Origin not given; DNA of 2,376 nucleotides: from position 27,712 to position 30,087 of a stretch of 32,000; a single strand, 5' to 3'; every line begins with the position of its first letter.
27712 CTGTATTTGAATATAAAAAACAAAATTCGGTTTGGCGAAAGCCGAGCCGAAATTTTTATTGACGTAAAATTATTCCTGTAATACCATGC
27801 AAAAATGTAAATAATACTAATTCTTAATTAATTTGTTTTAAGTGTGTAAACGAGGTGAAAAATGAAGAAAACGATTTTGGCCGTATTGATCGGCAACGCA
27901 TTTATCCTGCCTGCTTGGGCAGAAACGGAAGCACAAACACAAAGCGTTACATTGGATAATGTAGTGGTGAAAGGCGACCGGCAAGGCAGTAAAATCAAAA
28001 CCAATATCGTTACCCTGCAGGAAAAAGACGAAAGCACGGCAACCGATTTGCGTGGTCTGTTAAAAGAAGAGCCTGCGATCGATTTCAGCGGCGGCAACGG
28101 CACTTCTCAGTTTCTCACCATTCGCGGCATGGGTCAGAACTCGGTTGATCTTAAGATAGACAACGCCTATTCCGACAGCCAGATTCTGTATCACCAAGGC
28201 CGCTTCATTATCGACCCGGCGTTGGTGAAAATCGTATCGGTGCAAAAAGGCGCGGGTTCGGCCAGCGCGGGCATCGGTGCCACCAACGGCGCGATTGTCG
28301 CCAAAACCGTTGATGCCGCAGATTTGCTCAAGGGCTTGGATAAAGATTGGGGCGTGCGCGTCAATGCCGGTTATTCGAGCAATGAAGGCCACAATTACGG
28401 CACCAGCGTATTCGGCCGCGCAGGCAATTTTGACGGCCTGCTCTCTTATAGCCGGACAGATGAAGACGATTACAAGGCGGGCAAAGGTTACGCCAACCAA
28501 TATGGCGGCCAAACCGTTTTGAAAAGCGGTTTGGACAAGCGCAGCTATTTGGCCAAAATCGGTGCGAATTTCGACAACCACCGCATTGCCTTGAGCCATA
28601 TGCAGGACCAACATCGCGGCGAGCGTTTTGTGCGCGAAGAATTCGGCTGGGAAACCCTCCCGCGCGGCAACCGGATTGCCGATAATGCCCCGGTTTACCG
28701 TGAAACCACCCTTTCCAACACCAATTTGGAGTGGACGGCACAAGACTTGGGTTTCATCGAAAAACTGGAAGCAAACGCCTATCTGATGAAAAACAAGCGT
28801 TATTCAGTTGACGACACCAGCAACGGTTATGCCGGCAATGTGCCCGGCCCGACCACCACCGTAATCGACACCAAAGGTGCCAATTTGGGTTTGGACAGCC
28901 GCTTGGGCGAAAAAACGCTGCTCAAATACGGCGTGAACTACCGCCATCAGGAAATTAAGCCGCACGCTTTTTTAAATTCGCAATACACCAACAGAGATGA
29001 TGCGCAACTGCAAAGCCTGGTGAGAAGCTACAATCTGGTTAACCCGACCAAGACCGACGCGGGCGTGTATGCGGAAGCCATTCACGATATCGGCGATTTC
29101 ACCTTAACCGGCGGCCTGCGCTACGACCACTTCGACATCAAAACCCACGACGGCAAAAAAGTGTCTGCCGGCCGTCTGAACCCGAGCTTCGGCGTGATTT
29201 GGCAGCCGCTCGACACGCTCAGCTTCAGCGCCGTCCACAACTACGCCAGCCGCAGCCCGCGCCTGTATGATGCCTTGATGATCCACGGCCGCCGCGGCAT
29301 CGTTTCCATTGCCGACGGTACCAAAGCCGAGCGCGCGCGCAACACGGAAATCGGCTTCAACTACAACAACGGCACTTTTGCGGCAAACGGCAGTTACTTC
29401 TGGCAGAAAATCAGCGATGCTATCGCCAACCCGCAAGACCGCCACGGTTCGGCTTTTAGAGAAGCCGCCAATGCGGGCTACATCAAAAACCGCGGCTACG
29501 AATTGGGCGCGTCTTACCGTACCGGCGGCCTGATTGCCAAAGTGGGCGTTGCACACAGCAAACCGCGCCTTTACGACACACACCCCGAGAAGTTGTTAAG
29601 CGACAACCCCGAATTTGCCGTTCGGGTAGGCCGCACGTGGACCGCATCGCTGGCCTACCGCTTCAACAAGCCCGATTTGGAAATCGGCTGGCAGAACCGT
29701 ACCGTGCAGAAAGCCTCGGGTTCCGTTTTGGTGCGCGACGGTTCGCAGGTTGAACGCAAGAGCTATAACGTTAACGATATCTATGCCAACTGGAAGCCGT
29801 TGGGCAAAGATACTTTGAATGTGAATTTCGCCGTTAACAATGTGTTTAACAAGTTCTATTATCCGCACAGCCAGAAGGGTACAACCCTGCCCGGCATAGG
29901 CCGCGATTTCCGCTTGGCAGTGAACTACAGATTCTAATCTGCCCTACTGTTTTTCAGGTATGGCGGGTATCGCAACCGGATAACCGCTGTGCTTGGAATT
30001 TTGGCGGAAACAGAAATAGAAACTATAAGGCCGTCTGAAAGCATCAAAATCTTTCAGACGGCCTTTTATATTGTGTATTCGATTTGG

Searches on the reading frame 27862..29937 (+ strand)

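Call 3: search_protein_families(library=pfam, proteins=[window:27862-29937:+], max_evalue=0.01)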
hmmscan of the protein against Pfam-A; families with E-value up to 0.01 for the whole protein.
window:27862-29937:+ (691 aa): 3 families
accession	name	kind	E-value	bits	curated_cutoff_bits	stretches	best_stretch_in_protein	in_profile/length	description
PF00593.30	TonB_dep_Rec_b-barrel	-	2.9e-36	126.7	27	1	272-661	50-436/436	TonB dependent receptor-like, beta-barrel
PF07715.20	Plug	-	3.6e-13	50.4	23.9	1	45-144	7-107/107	TonB-dependent Receptor Plug Domain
PF14905.12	OMP_b-brl_3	-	3.2e-06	26.9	27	1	333-668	52-380/408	Outer membrane protein beta-barrel family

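Call 4: search_protein_families(library=ncbifam, proteins=[window:27862-29937:+], max_evalue=0.01)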
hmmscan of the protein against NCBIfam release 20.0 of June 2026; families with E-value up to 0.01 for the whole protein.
window:27862-29937:+ (691 aa): 6 families
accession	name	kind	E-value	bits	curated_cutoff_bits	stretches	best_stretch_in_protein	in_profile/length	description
TIGR01783.1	TonB-siderophor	subfamily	9.9e-96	321.8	223.5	1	46-691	3-649/649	TonB-dependent siderophore receptor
TIGR01785.1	TonB-hemin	subfamily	1.6e-68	231.8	316.85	1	32-691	2-677/677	TonB-dependent heme/hemoglobin receptor family protein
TIGR01786.1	TonB-hemlactrns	subfamily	9e-62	209.4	323.75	1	41-691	19-719/719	TonB-dependent hemoglobin/transferrin/lactoferrin family receptor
TIGR01776.1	TonB-tbp-lbp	subfamily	3.7e-14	51.6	468.8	1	20-208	40-247/946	lactoferrin/transferrin family TonB-dependent receptor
NF038289.1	Zn_piracy_ZnuD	exception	2.8e-05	23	950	1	2-208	3-212/685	zinc piracy TonB-dependent receptor ZnuD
NF010051.0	PRK13528.1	subfamily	3.6e-05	22.2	583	0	352-530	378-562/727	FepA family TonB-dependent siderophore receptor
